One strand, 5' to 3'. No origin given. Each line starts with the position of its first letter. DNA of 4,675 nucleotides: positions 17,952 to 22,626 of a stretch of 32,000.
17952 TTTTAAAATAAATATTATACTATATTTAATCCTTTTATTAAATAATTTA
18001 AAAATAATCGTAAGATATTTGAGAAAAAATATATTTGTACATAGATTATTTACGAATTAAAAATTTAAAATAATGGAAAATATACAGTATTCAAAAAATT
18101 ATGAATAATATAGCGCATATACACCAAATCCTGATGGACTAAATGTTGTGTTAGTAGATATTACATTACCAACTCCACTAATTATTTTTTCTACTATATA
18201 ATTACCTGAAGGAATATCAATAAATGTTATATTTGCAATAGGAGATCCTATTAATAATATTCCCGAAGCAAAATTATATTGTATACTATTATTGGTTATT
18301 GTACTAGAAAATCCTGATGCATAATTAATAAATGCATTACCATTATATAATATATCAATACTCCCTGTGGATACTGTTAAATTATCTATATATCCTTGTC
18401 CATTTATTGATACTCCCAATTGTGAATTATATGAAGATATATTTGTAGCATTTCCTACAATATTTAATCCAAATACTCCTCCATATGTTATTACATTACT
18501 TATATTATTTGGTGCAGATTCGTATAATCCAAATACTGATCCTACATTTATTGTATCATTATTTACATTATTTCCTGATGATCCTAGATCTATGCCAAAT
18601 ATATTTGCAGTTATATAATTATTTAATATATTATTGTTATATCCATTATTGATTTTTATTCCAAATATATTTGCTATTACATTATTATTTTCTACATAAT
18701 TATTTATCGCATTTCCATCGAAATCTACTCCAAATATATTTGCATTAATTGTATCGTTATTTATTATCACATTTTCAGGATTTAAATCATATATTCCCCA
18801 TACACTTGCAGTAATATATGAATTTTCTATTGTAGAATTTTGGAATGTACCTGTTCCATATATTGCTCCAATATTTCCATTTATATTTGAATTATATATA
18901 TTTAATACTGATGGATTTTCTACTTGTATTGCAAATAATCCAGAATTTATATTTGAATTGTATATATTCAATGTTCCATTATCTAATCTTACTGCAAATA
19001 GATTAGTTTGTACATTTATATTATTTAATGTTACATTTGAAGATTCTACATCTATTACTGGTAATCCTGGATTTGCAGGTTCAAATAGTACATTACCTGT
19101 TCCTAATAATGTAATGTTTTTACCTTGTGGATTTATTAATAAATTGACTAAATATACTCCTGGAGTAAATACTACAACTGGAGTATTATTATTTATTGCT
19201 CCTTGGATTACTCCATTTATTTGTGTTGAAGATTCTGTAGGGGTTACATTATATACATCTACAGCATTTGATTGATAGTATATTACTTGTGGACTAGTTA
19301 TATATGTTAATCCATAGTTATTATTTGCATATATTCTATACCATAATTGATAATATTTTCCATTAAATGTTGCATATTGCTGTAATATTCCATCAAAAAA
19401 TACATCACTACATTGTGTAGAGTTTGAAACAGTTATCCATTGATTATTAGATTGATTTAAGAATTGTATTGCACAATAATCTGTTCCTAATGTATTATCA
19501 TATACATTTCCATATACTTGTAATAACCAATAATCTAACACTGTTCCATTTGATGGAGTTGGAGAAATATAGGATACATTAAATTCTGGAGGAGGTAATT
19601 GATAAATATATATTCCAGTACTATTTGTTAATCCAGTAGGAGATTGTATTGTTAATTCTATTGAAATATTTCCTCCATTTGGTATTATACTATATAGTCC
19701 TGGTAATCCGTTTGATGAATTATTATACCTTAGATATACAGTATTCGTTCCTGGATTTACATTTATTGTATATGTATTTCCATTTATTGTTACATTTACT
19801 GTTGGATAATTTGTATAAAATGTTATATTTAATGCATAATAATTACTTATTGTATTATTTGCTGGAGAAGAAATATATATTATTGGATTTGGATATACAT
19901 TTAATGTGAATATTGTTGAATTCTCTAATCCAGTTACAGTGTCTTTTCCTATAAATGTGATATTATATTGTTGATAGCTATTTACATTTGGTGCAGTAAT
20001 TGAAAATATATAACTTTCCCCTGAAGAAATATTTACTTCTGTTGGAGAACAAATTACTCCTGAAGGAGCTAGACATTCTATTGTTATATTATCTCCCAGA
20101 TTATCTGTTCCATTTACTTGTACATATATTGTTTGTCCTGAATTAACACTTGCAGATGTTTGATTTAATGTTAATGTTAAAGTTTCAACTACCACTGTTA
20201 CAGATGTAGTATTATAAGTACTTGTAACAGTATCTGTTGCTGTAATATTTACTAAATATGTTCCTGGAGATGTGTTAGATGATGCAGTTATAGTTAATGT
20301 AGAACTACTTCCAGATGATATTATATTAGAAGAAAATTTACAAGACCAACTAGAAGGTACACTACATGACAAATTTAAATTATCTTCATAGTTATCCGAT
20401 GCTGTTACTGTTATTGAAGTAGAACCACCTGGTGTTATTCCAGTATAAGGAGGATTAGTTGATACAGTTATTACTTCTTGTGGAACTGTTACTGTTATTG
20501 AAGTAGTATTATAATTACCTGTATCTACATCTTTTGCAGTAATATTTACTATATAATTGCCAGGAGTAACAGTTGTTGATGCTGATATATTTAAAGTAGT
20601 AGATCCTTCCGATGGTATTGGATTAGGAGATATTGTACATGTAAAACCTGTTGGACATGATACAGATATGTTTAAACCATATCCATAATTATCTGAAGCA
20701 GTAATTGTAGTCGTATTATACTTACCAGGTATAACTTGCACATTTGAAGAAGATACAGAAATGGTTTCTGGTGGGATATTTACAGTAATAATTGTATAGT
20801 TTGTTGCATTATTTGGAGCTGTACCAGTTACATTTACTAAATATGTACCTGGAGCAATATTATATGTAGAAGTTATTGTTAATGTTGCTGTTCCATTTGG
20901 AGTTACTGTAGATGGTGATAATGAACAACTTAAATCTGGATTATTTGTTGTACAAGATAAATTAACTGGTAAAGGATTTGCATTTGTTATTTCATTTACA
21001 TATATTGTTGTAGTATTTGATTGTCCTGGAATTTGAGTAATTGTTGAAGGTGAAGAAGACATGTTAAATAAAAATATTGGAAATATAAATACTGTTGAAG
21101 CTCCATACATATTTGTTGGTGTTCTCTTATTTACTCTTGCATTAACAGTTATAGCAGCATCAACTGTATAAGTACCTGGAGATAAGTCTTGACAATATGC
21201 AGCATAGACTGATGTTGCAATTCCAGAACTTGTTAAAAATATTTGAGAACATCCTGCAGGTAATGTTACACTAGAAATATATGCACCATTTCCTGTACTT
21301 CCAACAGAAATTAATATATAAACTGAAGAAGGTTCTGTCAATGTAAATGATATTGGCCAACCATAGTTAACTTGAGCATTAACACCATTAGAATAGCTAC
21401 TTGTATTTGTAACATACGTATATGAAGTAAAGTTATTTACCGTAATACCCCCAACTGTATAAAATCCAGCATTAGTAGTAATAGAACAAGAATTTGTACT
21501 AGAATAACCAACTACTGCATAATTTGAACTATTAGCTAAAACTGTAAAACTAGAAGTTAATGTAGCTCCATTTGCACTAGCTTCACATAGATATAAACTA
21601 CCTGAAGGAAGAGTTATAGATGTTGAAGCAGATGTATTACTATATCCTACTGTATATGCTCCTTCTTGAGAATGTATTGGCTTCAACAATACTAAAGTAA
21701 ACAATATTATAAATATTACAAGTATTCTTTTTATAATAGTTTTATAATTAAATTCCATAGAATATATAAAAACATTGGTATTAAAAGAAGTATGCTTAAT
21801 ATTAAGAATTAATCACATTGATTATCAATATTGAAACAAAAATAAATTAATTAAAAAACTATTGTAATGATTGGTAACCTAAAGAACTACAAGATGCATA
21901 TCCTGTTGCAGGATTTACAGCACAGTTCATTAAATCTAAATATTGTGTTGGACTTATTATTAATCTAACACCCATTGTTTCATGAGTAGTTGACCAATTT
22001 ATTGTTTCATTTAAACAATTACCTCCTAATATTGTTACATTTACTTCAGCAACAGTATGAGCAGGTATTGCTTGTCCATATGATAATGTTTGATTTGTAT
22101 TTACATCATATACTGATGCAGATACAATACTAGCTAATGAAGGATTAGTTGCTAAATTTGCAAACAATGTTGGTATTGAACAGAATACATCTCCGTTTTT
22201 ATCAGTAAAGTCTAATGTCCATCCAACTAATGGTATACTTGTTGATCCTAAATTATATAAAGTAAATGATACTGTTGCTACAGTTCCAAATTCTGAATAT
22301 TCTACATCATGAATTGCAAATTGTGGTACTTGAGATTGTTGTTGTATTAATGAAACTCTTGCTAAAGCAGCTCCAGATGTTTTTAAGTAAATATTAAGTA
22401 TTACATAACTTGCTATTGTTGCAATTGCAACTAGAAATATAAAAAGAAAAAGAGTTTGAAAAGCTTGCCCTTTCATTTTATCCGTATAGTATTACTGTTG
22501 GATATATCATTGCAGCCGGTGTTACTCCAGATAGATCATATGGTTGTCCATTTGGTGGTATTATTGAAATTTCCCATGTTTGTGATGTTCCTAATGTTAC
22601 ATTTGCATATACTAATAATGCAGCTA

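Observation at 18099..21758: Giant, sequon-dense Ig-repeat and beta-helix secreted protein embedded among archaellin genes: candidate S-layer protein or host-attachment adhesin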

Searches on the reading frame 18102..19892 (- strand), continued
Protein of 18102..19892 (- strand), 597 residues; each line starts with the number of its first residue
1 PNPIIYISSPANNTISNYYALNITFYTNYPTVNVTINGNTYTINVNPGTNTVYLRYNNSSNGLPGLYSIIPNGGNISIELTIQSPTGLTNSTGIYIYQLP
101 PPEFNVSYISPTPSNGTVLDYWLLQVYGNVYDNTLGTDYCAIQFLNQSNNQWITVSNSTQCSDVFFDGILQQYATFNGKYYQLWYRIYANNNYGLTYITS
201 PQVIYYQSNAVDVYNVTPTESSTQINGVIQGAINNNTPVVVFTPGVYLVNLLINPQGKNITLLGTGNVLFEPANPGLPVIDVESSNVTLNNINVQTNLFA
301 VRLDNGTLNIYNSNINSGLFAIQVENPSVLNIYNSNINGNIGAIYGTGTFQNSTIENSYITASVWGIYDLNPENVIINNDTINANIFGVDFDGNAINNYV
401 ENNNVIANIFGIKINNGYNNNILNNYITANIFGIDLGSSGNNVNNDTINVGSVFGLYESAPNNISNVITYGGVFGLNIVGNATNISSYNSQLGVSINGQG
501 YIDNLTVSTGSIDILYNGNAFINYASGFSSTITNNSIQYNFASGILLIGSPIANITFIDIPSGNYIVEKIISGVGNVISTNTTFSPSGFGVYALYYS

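Call 69: fold_search(model_id=the predicted structure, library=viral)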
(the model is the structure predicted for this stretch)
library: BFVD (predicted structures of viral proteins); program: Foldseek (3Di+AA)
matches with E <= 10: 862; with E <= 0.001: 16
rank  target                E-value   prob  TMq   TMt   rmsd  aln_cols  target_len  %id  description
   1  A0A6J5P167            1.3e-06  1.00  0.23  0.11  19.8       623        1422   11  Fibronectin type III [uncultured Caudovirales phage]
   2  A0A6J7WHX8            4.9e-05  1.00  0.28  0.24  26.1       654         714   12  Pectate lyase superfamily protein [uncultured Caudovirales phage]
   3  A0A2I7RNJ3            7.2e-05  1.00  0.27  0.21  26.0       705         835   10  Tail fiber protein [Vibrio phage 1.202.O._10N.222.45.E8]
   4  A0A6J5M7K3            2.0e-04  0.97  0.20  0.18  23.1       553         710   11  Intramolecular chaperone auto-processing domain containing protein [uncultured Caudovirales phage]
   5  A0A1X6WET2            2.2e-04  0.96  0.24  0.13  36.0       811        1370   12  (no name in the UniProt tables at hand)
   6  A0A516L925            3.3e-04  0.77  0.14  0.13  18.2       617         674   13  (no name in the UniProt tables at hand)
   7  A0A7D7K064            4.2e-04  1.00  0.28  0.29  16.1       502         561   14  Uncharacterized protein [Pseudomonas phage phiB1_1]
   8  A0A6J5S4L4            5.1e-04  0.93  0.20  0.18  18.9       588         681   11  Uncharacterized protein [uncultured Caudovirales phage]
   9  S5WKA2                5.4e-04  1.00  0.20  0.25   8.0       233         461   11  Uncharacterized protein [Pseudomonas phage PaBG]
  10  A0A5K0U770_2          6.5e-04  1.00  0.16  0.13  10.1       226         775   15  Uncharacterized protein [Yasminevirus sp. GU-2018]
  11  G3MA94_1              6.8e-04  1.00  0.14  0.09  16.4       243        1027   14  Gp353 [Bacillus phage G]
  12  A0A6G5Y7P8            8.2e-04  0.92  0.19  0.16  25.5       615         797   10  (no name in the UniProt tables at hand)
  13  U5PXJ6                9.1e-04  1.00  0.23  0.17  23.2       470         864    8  Tailspike protein [Bacillus phage Staley]
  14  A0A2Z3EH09            9.5e-04  0.97  0.25  0.19  20.8       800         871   10  (no name in the UniProt tables at hand)
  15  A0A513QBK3            1.0e-03  0.99  0.33  0.22  22.5       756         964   11  Uncharacterized protein [Shigella phage MK-13]
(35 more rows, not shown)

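Call 91: search_protein_families(library=pfam, proteins=[P0066, P0065], max_evalue=0.01)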
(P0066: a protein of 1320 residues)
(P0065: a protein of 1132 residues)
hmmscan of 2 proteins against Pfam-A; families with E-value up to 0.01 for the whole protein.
P0066 (1320 aa): 0 families

P0065 (1132 aa): 0 families

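Call 93: find_related_loci(query=A2, collection=viral_contigs, flank=5000)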
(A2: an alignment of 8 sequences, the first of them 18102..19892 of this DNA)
Query A2 (597 aa) in viral_contigs; peptide patterns used: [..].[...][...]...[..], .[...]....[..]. (x = any residue, [..] = any of these).
47 stretches matched a pattern, but none encodes a relative of the query by tblastn (E <= 1e-3).

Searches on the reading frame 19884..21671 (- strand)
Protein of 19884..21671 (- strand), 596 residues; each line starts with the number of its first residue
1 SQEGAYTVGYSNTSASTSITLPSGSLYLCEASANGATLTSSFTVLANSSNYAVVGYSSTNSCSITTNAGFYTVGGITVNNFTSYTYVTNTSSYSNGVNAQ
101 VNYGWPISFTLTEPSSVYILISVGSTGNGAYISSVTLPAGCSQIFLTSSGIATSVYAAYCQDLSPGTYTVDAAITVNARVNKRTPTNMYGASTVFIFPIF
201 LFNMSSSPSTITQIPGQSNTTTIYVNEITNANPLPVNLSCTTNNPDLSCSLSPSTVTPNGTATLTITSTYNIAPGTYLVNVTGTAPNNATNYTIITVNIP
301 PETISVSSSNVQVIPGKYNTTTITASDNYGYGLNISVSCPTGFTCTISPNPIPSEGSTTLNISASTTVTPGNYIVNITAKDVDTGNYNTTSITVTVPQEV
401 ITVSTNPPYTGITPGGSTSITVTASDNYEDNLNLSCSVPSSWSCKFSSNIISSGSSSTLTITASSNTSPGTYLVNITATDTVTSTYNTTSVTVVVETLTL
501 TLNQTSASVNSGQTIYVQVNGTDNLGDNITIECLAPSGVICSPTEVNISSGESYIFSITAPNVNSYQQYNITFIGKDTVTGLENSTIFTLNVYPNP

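Call 64: predict_structure(alignment_id=A3)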
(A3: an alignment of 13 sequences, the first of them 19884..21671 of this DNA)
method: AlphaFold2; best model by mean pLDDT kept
length: 596 residues; sequences in the alignment: 13
mean_pLDDT: 88.5   pTM: 0.49
mean pLDDT of the five models: 88.5, 87.9, 87.8, 87.3, 87.1
residues with pLDDT >= 90: 360; 70-90: 211; 50-70: 12; < 50: 13
segments of 3 or more residues with pLDDT < 50: 1-5, 7-14
pLDDT, mean of each block of 10 residues (from residue 1): 42 57 82 75 87 88 78 82 86 92 94 92 90 92 84 89 92 93 91 92 93 92 91 91 93 93 94 92 89 94 91 89 91 92 91 90 88 93 90 90 87 86 90 91 92 92 86 91 89 87 92 93 88 94 93 94 94 88 90 87
secondary structure, 60 per line:
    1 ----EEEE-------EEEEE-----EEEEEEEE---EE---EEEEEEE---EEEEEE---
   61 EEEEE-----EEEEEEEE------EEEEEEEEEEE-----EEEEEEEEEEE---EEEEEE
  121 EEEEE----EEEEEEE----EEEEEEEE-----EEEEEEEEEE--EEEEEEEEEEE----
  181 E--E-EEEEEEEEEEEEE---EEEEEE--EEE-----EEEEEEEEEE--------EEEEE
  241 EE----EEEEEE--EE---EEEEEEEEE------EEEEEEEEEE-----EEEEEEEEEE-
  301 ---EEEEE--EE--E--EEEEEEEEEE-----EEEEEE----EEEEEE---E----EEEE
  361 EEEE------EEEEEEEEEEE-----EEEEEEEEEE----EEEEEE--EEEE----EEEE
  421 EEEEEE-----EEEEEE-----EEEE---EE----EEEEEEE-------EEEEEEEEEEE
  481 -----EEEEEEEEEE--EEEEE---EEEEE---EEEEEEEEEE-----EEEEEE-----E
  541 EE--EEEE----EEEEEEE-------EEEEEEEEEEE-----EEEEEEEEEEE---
elements in order: E5-8 E16-20 E26-33 E42-48 E52-57 E61-65 E71-78 E85-95 E101-111 E115-125 E130-136 E141-148 E154-163 E166-176 E186-198 E202-207 E210-212 E218-227 E236-242 E247-252 E260-268 E275-284 E290-299 E304-308 E318-327 E333-338 E343-348 E357-364 E371-381 E387-396 E401-406 E409-412 E417-426 E432-437 E443-446 E456-462 E470-480 E486-495 E498-502 E506-510 E514-523 E529-534 E540-542 E545-548 E553-559 E567-577 E583-593

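Call 66: fold_search(model_id=the predicted structure, library=pdb)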
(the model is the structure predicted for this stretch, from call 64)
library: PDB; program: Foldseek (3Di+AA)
matches with E <= 10: 1984; with E <= 0.001: 531
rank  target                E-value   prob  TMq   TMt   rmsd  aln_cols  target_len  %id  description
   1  9ijj_C                1.5e-18  1.00  0.23  0.16  25.2       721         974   10  In situ structure of the central apparatus in mouse sperm axoneme. (released 2025-06-04)
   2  7sqc_2B               1.4e-17  1.00  0.37  0.31  21.4       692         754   10  Ciliary C1 central pair apparatus isolated from Chlamydomonas reinhardtii (released 2022-04-13)
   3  7sqc_2A               3.9e-17  1.00  0.34  0.29  21.0       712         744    9  Ciliary C1 central pair apparatus isolated from Chlamydomonas reinhardtii (released 2022-04-13)
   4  7som_D                4.5e-17  1.00  0.26  0.11  42.7       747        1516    8  Ciliary C2 central pair apparatus isolated from Chlamydomonas reinhardtii (released 2022-04-13)
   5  9ijj_h                9.6e-17  1.00  0.27  0.14  46.9       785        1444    8  In situ structure of the central apparatus in mouse sperm axoneme. (released 2025-06-04)
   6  9ijj_O                2.6e-16  1.00  0.33  0.18  21.0       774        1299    9  In situ structure of the central apparatus in mouse sperm axoneme. (released 2025-06-04)
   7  7sqc_O0               5.1e-16  1.00  0.21  0.16  22.7       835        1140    9  Ciliary C1 central pair apparatus isolated from Chlamydomonas reinhardtii (released 2022-04-13)
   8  7sqc_F1               1.7e-15  1.00  0.22  0.26  14.0       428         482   11  Ciliary C1 central pair apparatus isolated from Chlamydomonas reinhardtii (released 2022-04-13)
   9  9ijj_E                2.4e-15  1.00  0.23  0.27  17.2       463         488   12  In situ structure of the central apparatus in mouse sperm axoneme. (released 2025-06-04)
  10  7n6g_4C               1.6e-14  1.00  0.40  0.38   8.0       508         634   11  C1 of central pair (released 2022-05-18)
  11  6xi1_BBB              2.5e-14  1.00  0.20  0.25  15.0       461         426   15  Crystal structure of tetra-tandem repeat in extending RTX adhesin from Aeromonas hydrophila (released 2020-10-14)
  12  5a42                  4.9e-14  1.00  0.18  0.09  62.6       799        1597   10  Cryo-EM single particle 3D reconstruction of the native conformation of E. coli alpha-2-macroglobulin (ECAM) (released 2015-07-29)
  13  9ijj_4G               5.4e-14  1.00  0.25  0.04  57.4       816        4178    8  In situ structure of the central apparatus in mouse sperm axoneme. (released 2025-06-04)
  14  6xi1_AAA              5.6e-14  1.00  0.19  0.24  14.6       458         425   14  Crystal structure of tetra-tandem repeat in extending RTX adhesin from Aeromonas hydrophila (released 2020-10-14)
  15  9ijj_4I               1.0e-13  1.00  0.26  0.09  22.1       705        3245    9  In situ structure of the central apparatus in mouse sperm axoneme. (released 2025-06-04)
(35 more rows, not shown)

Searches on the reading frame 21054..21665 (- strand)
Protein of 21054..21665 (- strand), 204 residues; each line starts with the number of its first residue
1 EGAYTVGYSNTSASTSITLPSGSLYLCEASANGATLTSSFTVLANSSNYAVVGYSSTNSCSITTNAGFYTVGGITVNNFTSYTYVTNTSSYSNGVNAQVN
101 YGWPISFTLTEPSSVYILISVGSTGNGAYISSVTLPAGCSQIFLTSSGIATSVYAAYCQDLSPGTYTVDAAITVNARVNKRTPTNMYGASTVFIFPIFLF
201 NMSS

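Call 78: search_solved_structures(query=A4, max_evalue=10)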
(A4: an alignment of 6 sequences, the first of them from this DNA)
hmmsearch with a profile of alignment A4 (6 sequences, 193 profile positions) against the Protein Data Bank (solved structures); distinct sequences matched with E-value up to 10: 2.
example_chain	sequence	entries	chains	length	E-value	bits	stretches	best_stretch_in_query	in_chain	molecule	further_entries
8snb_4A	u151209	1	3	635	0.35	14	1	124-156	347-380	Cilia- and flagella-associated protein 52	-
5o02_C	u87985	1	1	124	0.45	13.6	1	129-179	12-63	Nanobody (VHH) Nano-4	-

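Call 79: search_protein_families(library=pfam, alignment_id=A4, max_evalue=1)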
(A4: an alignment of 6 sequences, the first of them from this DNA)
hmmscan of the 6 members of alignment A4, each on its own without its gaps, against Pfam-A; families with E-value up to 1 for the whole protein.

A. member 1, seq(204 aa): 1 family
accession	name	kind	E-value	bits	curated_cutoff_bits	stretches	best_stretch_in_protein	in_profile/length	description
PF16570.11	GramPos_pilinD3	-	0.17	13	27.2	1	12-78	56-121/162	Gram-positive pilin backbone subunit 3, Cna-B-like domain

B. families by the number of members that match (of 6 scanned): 4 families
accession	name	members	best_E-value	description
PF00630.25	Filamin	1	0.028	Filamin/ABP280 repeat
PF23194.1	NOMO_5th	1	0.13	NOMO fifth transthyretin-like domain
PF02960.20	K1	1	0.15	K1 glycoprotein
PF16570.11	GramPos_pilinD3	1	0.17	Gram-positive pilin backbone subunit 3, Cna-B-like domain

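Call 80: find_homologous_proteins(query=A4, max_evalue=0.001)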
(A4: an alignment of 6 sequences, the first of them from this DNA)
Query A4 (6 sequences) (204 aa, profile of the alignment): 2 proteins with E <= 0.001 among 7962 candidates.
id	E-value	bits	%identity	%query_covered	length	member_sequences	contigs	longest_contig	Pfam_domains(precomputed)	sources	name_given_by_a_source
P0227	7.2e-72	259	46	99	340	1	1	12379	-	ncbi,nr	ncbi:MAG: hypothetical protein RQ869_02170, partial [Candidatus Nanopusillus sp.]|nr:hypothetical pr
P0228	5.9e-14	70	30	69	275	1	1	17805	-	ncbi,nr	ncbi:hypothetical protein M1583_01355 [Candidatus Marsarchaeota archaeon]|nr:hypothetical protein [C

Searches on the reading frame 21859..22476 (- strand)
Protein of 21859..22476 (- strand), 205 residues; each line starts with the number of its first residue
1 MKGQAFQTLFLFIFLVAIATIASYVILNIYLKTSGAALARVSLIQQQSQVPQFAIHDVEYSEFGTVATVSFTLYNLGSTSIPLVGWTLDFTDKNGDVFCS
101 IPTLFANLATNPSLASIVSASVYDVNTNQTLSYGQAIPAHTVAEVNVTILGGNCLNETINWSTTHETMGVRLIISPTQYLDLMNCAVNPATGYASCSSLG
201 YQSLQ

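Call 3: search_protein_families(library=pfam, proteins=[window:21859-22476:-], max_evalue=1)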
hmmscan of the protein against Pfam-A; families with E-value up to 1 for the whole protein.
window:21859-22476:- (205 aa): 1 family
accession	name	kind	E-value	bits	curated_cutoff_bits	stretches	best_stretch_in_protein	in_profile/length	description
PF01917.21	Arch_flagellin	-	1.3e-05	26.1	29.5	1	6-147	5-134/162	Archaebacterial flagellin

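Call 4: search_protein_families(library=ncbifam, proteins=[window:21859-22476:-], max_evalue=1)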
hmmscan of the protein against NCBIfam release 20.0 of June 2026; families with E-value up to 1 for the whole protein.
window:21859-22476:- (205 aa): 0 families
